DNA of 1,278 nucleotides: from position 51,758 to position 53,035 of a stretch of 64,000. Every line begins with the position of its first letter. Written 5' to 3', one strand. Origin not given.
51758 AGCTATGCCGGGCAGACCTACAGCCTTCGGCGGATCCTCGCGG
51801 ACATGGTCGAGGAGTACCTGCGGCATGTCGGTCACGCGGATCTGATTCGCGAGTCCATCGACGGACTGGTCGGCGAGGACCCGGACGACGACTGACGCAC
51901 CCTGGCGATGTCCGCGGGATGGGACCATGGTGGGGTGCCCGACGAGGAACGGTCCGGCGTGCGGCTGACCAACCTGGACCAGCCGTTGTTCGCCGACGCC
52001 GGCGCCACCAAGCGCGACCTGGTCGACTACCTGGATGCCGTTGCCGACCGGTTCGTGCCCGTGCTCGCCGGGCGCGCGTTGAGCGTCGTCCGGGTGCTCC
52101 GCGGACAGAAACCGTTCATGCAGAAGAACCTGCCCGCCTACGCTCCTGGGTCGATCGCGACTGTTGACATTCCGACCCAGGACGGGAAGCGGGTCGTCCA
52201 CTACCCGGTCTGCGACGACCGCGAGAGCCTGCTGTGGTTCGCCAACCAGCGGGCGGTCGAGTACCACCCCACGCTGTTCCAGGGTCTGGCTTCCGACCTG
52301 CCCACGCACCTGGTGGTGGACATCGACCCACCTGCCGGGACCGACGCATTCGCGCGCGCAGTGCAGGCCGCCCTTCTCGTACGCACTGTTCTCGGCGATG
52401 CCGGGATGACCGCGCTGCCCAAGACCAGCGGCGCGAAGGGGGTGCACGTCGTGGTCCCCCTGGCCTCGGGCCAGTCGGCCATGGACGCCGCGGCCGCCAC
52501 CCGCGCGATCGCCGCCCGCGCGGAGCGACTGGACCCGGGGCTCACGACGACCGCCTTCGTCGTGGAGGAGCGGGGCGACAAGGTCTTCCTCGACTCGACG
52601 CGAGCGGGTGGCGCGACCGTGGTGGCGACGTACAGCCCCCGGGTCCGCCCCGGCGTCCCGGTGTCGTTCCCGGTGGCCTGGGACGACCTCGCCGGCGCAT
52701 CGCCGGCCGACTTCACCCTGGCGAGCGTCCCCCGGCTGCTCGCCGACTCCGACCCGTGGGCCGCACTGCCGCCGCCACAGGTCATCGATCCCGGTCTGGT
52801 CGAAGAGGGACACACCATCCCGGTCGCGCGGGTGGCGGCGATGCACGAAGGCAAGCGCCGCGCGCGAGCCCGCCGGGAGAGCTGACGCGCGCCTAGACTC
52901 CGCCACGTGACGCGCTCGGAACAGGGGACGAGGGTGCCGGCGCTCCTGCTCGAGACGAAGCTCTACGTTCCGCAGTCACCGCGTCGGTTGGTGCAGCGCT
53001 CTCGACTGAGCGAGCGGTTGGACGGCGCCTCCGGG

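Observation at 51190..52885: tRNA-Thr followed by a 20-bp hairpin, a DinB/DUF664 gene and a stand-alone LigD polymerase-domain gene: a possible small accessory islet without an integrase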

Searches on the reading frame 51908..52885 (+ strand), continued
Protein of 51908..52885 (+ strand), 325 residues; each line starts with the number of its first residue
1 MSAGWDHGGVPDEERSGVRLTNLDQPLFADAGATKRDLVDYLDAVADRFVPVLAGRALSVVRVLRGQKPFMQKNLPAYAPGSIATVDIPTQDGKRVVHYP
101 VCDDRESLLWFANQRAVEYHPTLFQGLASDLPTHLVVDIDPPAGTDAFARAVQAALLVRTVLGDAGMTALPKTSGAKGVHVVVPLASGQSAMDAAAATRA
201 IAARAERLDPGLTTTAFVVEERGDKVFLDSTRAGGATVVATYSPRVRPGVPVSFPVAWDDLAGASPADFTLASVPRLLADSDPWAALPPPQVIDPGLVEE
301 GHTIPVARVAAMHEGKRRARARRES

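Call 29: find_encoding_contigs(protein=P0001, flank=8000, max_places=3)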
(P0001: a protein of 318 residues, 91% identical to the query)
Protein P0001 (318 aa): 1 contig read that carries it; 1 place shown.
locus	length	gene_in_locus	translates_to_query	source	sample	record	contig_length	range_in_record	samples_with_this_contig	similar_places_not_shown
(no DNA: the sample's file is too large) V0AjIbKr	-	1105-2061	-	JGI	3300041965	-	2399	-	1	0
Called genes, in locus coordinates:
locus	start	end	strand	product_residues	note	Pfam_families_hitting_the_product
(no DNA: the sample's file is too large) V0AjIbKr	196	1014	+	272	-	PF00535:Glycos_transf_2 (weak), PF10111:Glyco_tranf_2_2 (faint), PF02709:Glyco_transf_7C (weak)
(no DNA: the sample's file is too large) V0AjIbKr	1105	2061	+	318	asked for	PF21686:LigD_Prim-Pol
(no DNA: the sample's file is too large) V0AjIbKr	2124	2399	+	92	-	?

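Call 30: find_encoding_contigs(protein=window:51908-52885:+, flank=10000, max_places=3)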
Protein window:51908-52885:+ (325 aa): no gene with exactly this product is on record in the collection.

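Call 31: find_encoding_contigs(protein=P0083, flank=8000, max_places=4)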
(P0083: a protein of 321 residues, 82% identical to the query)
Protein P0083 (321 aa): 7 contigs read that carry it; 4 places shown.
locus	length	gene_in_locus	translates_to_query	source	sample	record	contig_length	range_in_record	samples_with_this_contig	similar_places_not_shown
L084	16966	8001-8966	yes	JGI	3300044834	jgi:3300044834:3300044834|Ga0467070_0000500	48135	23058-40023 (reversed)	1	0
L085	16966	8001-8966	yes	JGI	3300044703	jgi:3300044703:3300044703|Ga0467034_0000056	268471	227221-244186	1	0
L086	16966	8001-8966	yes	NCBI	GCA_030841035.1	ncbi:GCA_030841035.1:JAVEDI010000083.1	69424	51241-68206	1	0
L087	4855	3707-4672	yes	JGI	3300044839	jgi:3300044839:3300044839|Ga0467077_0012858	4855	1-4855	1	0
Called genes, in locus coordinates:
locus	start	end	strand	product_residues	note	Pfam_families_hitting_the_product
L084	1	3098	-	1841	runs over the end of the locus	PF07731:Cu-oxidase_2 (faint), PF07732:Cu-oxidase_3 (faint), PF17210:SdrD_B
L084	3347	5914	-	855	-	PF13287:Fn3_assoc (weak), PF13290:CHB_HEX_C_1, PF00041:fn3, PF16656:Pur_ac_phosph_N (faint), PF25059:FN3_DSCAM-DSCAML_C (faint), PF00041:fn3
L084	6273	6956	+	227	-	PF04234:CopC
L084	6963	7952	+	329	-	PF05425:CopD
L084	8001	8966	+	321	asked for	PF21686:LigD_Prim-Pol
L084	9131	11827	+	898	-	PF25873:WHD_MalT, PF17874:TPR_MalT, PF13424:TPR_12 (weak), PF00196:GerE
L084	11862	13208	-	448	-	PF07690:MFS_1, PF13347:MFS_2, PF07690:MFS_1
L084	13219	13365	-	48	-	-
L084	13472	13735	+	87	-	-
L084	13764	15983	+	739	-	PF03176:MMPL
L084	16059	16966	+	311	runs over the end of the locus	PF00005:ABC_tran, PF13304:AAA_21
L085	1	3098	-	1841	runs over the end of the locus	PF07731:Cu-oxidase_2 (faint), PF07732:Cu-oxidase_3 (faint), PF17210:SdrD_B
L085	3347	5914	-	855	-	PF13287:Fn3_assoc (weak), PF13290:CHB_HEX_C_1, PF00041:fn3, PF16656:Pur_ac_phosph_N (faint), PF25059:FN3_DSCAM-DSCAML_C (faint), PF00041:fn3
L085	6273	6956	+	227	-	PF04234:CopC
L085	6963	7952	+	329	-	PF05425:CopD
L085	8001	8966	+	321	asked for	PF21686:LigD_Prim-Pol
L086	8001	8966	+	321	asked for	PF21686:LigD_Prim-Pol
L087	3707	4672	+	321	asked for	PF21686:LigD_Prim-Pol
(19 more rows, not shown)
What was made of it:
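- The Pol-to-MMPL block exists in BP_173 away from any tRNA (call 31). In BP_173, Pol follows copD (call 31).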

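Call 35: search_protein_families(library=ncbifam, proteins=[window:51908-52885:+])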
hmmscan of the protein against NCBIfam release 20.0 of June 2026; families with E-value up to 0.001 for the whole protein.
window:51908-52885:+ (325 aa): 5 families
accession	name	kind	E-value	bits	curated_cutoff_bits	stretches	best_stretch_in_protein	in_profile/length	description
TIGR02776.1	NHEJ_ligase_prk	equivalog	4.4e-63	214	373.2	1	14-286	313-584/587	DNA ligase D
TIGR02778.1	ligD_pol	equivalog_domain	2e-58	197.9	214.7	1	18-262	1-244/245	non-homologous end-joining DNA ligase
NF007211.0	PRK09633.1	equivalog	2.1e-49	168.4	774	1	18-284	323-587/610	DNA ligase D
NF004628.0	PRK05972.1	subfamily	7.3e-49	166.6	895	1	13-286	577-850/870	ATP-dependent DNA ligase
NF007210.0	PRK09632.1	equivalog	2.9e-45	154.8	989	1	15-290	12-294/781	ATP-dependent DNA ligase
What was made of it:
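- On Multidomain DNA ligase D: The ligD_pol domain model scores 197.9 against 214.7 bits (call 35).
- Closest known: POL domain of multidomain LigD. Different: It scores below the NCBIfam cut-offs for ligD_pol (197.9 against 214.7 bits) and for LigD (214 against 373 bits) (call 35).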

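Call 38: find_related_loci(query=window:51908-52885:+, collection=metagenome_contigs, flank=7000)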
Query window:51908-52885:+ (325 aa) in metagenome_contigs; peptide patterns used: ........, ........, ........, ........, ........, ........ (x = any residue, [..] = any of these).
600 stretches matched a pattern (row limit reached: there are more); 544 encode a relative of the query (tblastn E <= 1e-3); the best 80 are kept; 80 distinct loci.
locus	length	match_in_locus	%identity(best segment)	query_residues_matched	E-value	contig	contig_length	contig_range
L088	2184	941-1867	83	9-316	2e-169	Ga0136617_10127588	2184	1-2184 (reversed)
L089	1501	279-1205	82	9-316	6e-172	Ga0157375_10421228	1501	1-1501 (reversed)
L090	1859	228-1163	84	7-314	7e-169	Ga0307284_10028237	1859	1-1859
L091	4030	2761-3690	82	8-316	7e-160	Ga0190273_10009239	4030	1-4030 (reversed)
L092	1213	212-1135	81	10-316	4e-170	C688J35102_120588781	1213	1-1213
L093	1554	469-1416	79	6-320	5e-166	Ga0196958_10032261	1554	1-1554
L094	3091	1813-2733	78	10-315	5e-155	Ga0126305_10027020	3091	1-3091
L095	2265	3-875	82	27-316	3e-155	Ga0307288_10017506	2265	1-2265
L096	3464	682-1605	79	10-316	7e-151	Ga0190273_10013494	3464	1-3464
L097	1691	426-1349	77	6-313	2e-157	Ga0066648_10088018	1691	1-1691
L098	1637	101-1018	79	9-313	5e-155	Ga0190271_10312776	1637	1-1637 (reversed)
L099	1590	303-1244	65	12-325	4e-135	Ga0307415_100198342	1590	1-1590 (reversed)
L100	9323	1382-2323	67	12-325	5e-122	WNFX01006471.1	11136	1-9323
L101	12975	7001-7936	65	12-323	9e-122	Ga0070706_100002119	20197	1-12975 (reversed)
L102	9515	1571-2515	67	9-323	8e-122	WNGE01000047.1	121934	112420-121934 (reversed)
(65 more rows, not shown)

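Call 44: search_protein_families(library=pfam, alignment_id=A3, max_evalue=0.00001)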
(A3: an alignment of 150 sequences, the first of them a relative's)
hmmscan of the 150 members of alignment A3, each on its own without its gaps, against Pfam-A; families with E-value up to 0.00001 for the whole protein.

A. member 1, L098:1086-1547:- (153 aa): 0 families

B. families by the number of members that match (of 150 scanned): 158 families (the first 25 are shown)
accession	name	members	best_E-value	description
PF00005.33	ABC_tran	5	2.1e-43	ABC transporter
PF01638.23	HxlR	5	1.7e-23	HxlR-like helix-turn-helix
PF07690.21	MFS_1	4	1.3e-47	Major Facilitator Superfamily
PF00583.31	Acetyltransf_1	4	2.7e-12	Acetyltransferase (GNAT) family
PF13649.12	Methyltransf_25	4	1.5e-10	Methyltransferase domain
PF13508.13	Acetyltransf_7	4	1.9e-07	Acetyltransferase (GNAT) domain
PF00834.25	Ribul_P_3_epim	3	1.1e-77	Ribulose-phosphate 3 epimerase family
PF01243.27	PNPOx_N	3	1.9e-17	Pyridoxamine 5'-phosphate oxidase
PF13304.12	AAA_21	3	4.9e-16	AAA domain, putative AbiEii toxin, Type IV TA system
PF00199.24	Catalase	2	8.3e-189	Catalase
PF05787.19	PhoX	2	1.2e-153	Alkaline phosphatase PhoX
PF10759.14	BPA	2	8.5e-79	Bacterial proteasome activator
PF02979.21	NHase_alpha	2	6.3e-72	Nitrile hydratase, alpha chain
PF03583.20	LIP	2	2.1e-69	Secretory lipase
PF04185.19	Phosphoesterase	2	2.5e-67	Phosphoesterase family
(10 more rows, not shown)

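Call 82: search_dna_similar(query=window:51935-52885:+, collection=plasmids, mode=protein, max_rows=15)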
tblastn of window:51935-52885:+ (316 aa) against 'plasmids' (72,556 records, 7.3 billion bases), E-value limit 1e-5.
Records with a match: 605; places in all: 737; records where one place covers at least 80% of the query: 569.
Best place of each record, by identity: 60-80% 2; <60% 603.
By first word of the organism name: Rhizobium 222; Sinorhizobium 119; Agrobacterium 48; Paracoccus 22; Ensifer 20; Burkholderia 15; Cupriavidus 15; Shinella 12; Paraburkholderia 11; Sphingobium 10; and 48 more.
By predicted mobility (MOB-suite, as given by PLSDB): non-mobilizable 286; conjugative 204; mobilizable 115.
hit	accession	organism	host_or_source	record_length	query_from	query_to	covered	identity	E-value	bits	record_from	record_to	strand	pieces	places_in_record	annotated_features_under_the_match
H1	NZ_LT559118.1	Nonomuraea gerenzanensis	-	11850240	3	307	97%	66.0%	6e-108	352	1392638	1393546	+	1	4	none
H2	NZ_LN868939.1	Nocardia farcinica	not known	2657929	3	307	97%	63.7%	7e-99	325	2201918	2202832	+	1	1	none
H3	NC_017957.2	Tistrella mobilis KA081020-065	-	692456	8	307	95%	34.5%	2e-26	116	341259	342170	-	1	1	ligD: DNA ligase D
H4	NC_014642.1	Achromobacter xylosoxidans A8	-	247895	2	286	90%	35.3%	4e-24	110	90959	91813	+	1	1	ligD: DNA ligase D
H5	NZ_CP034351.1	Streptomyces sp. W1SF4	-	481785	2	284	90%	35.4%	4e-27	118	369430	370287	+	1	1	ligD: non-homologous end-joining DNA ligase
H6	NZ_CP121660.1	Sinorhizobium terangae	Desmanthus virgatus,cell culture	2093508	1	298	94%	33.0%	4e-25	112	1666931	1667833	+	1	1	none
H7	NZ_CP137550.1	Streptomyces sp. N50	Selaginella tamariscina,cell ...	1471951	6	252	78%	39.0%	6e-27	118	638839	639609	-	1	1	record has no annotation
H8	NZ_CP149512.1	Pararhizobium sp. A13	Aeschynomene indica,cell ...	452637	1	276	87%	34.9%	2e-26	116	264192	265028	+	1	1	ligD: DNA ligase D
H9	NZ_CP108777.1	Embleya sp. NBC_00896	-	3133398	8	270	83%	36.5%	6e-34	138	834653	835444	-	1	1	none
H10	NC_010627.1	Paraburkholderia phymatum STM815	-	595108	7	277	86%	35.3%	1e-24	111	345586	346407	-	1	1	ligD: DNA ligase D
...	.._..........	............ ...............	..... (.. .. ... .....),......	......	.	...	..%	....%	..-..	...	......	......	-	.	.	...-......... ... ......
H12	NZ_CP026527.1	Sinorhizobium meliloti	Medicago sativa L. subsp. ambigua,Cell ...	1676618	1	276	87%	34.5%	5e-19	95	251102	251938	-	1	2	none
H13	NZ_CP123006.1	Sinorhizobium meliloti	Medicago sativa,cell culture,nodules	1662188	1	276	87%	34.5%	5e-19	95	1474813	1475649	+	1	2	none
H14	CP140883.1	Sinorhizobium meliloti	Medicago lupulina,whole organism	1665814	1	276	87%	34.5%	5e-19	95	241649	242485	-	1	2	none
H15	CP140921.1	Sinorhizobium meliloti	Medicago lupulina,whole organism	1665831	1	276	87%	34.5%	5e-19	95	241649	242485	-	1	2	none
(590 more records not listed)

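Call 83: search_dna_similar(query=window:51935-52885:+, collection=phages, mode=protein, max_rows=8)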
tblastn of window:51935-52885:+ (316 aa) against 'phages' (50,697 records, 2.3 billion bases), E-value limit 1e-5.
Records with a match: 2; places in all: 2; records where one place covers at least 80% of the query: 2.
Best place of each record, by identity: <60% 2.
By first word of the organism name: Bacteriophage 2.
By host as written in the record: - 2.
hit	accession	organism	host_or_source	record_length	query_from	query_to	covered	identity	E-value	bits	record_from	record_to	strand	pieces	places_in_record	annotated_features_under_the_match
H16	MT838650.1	Bacteriophage sp.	human fecal samples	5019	2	278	88%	36.3%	4e-36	143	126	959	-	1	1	record has no annotation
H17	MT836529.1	Bacteriophage sp.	human fecal samples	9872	9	271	83%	31.8%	3e-18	91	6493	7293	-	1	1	record has no annotation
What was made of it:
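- Close homologues are not on plasmids or phages (calls 82, 83).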

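Call 84: get_annotated_region(hit=H2, flank=5000)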
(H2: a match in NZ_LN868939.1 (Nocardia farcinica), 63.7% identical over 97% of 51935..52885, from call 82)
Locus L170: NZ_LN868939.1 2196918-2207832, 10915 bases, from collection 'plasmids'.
description: Nocardia farcinica strain NCTC11134 plasmid 2, complete sequence
organism: Nocardia farcinica (NCBI taxid 37329)
taxonomy: Bacteria; Actinomycetota; Actinomycetes; Mycobacteriales; Nocardiaceae; Nocardia; Nocardia farcinica
host: -; source: not known; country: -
typing (MOB-suite, as given by PLSDB): non-mobilizable
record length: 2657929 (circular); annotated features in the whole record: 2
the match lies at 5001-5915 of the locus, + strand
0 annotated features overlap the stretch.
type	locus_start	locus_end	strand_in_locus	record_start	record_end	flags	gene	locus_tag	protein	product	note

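Call 85: predict_structure(alignment_id=A7)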
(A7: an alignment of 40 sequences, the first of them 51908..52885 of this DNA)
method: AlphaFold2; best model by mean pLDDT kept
length: 325 residues; sequences in the alignment: 40
mean_pLDDT: 63.9   pTM: 0.63
mean pLDDT of the five models: 63.9, 53.5, 52.4, 45.1, 45.1
residues with pLDDT >= 90: 13; 70-90: 133; 50-70: 94; < 50: 85
segments of 3 or more residues with pLDDT < 50: 1-20, 55-74, 119-129, 217-246
pLDDT, mean of each block of 10 residues (from residue 1): 31 37 66 77 71 47 33 52 64 62 70 57 38 68 74 89 91 73 78 76 81 52 37 31 53 81 84 79 72 88 56 68 74
secondary structure, 60 per line:
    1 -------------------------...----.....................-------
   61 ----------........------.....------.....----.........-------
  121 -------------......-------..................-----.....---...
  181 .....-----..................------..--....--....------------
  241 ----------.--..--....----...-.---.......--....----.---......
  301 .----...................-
elements in order: E26-28 H35-53 H71-78 E85-89 E96-100 H105-113 E134-139 H147-164 E170-174 E178-185 H191-208 E219-222 E225-228 H258-261 H274-280 H283-286 H295-301 H306-324
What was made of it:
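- On LigD_Prim-Pol (PF21686, AEP superfamily): The model is only moderate: pLDDT 63.9 (call 85).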

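Call 87: fold_search(model_id=the predicted structure, library=pdb)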
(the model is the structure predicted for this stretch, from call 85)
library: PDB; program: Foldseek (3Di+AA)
matches with E <= 10: 358; with E <= 0.001: 16
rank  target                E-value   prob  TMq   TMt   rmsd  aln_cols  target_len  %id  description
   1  5op0_A                5.9e-17  1.00  0.67  0.66   6.9       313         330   32  Structure of Prim-PolC from Mycobacterium smegmatis (released 2017-11-15)
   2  5op0_B                1.1e-16  1.00  0.66  0.65   7.0       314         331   31  Structure of Prim-PolC from Mycobacterium smegmatis (released 2017-11-15)
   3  6sa0_A                4.6e-16  1.00  0.66  0.64   6.9       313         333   30  Ternary complex of Prim-PolC from Mycobacterium smegmatis with 2nt gapped DNA and UpNHpp (released 2020-11-18)
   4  6sa1_A                6.9e-16  1.00  0.68  0.68   6.8       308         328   31  Post catalytic complex of Prim-PolC from Mycobacterium smegmatis with gapped DNA and 3'-dUTP (released 2020-11-18)
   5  6sa1_D                7.7e-16  1.00  0.68  0.67   6.6       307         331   31  Post catalytic complex of Prim-PolC from Mycobacterium smegmatis with gapped DNA and 3'-dUTP (released 2020-11-18)
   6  2irx                  3.9e-13  1.00  0.61  0.69   6.6       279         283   30  Crystal Structure of the Polymerase Domain from Mycobacterium tuberculosis Ligase D with GTP and Manganese. (released 2007-01-02)
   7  2iru_B                7.4e-13  1.00  0.59  0.66   7.4       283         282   29  Crystal Structure of the Polymerase Domain from Mycobacterium tuberculosis Ligase D (released 2007-01-02)
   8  2iry_B                7.8e-13  1.00  0.61  0.68   6.5       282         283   30  Crystal Structure of the Polymerase Domain from Mycobacterium tuberculosis Ligase D with dGTP and Manganese. (released 2007-01-02)
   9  2fao_A                8.3e-13  1.00  0.64  0.69   6.4       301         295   28  Crystal Structure of Pseudomonas aeruginosa LigD polymerase domain (released 2006-05-23)
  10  3pky_B                3.0e-12  1.00  0.62  0.70   6.6       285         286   32  Polymerase Domain from Mycobacterium tuberculosis Ligase D in complex with DNA, UTP and Manganese. (released 2011-02-16)
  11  5dmu                  6.1e-12  1.00  0.66  0.70   5.7       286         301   28  Structure of the NHEJ polymerase from Methanocella paludicola (released 2015-10-07)
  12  2r9l_B                8.1e-12  1.00  0.59  0.67   7.0       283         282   30  Polymerase Domain from Mycobacterium tuberculosis Ligase D in complex with DNA (released 2008-01-08)
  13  2r9l_A                8.6e-12  1.00  0.59  0.66   7.3       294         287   30  Polymerase Domain from Mycobacterium tuberculosis Ligase D in complex with DNA (released 2008-01-08)
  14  2iry_A                9.7e-12  1.00  0.59  0.65   7.3       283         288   30  Crystal Structure of the Polymerase Domain from Mycobacterium tuberculosis Ligase D with dGTP and Manganese. (released 2007-01-02)
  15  2iru_A                1.2e-11  1.00  0.61  0.68   6.7       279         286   31  Crystal Structure of the Polymerase Domain from Mycobacterium tuberculosis Ligase D (released 2007-01-02)
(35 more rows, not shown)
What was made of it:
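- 51935..52885 (+): Single-domain LigD-type primase-polymerase (PolDom), 316 aa from GTG 51935. The ORF is open from ATG 51908. Foldseek TM-score 0.67 to 5OP0 (call 87).
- On LigD_Prim-Pol (PF21686, AEP superfamily): Foldseek gives probability 1.00 and TM-scores of 0.59-0.70 to 5OP0, 6SA0, 2IRU, 2FAO and 5DMU (call 87).
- On Prim-PolC (LigC-associated): An extension in the same place is predicted (call 87), so an analogous role is possible.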

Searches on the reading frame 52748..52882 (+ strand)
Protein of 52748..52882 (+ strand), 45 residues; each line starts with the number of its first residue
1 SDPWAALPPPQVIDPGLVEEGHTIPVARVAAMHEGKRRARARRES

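Call 78: search_solved_structures(query=window:52748-52882:+, max_evalue=10, show_alignments=3)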
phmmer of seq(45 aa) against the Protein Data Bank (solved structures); distinct sequences matched with E-value up to 10: 0.
